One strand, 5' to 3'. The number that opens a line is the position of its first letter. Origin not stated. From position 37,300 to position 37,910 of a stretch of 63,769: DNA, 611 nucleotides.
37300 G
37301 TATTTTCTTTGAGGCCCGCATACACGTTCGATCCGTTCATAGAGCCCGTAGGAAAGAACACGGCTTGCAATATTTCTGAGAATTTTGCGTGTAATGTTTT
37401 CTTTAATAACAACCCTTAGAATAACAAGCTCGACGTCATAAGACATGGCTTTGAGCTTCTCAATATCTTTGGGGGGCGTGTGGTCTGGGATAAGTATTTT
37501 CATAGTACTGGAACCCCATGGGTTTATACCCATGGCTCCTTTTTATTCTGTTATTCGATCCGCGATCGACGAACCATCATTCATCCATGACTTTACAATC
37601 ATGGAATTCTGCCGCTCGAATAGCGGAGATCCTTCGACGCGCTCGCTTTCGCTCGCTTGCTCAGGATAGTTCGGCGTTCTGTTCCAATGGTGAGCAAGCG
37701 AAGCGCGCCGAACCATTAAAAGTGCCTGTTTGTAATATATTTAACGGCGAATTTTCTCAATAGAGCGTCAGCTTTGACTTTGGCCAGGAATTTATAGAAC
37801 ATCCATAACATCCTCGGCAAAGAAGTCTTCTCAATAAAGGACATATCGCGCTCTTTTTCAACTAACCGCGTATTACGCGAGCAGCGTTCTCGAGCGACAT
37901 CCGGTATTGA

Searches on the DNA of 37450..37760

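Call 112: search_rna_families(source=window, start=37450, end=37760, threshold=evalue, max_evalue=1)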
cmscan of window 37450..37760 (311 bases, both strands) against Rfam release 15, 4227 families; matches with E-value up to 1: 0.
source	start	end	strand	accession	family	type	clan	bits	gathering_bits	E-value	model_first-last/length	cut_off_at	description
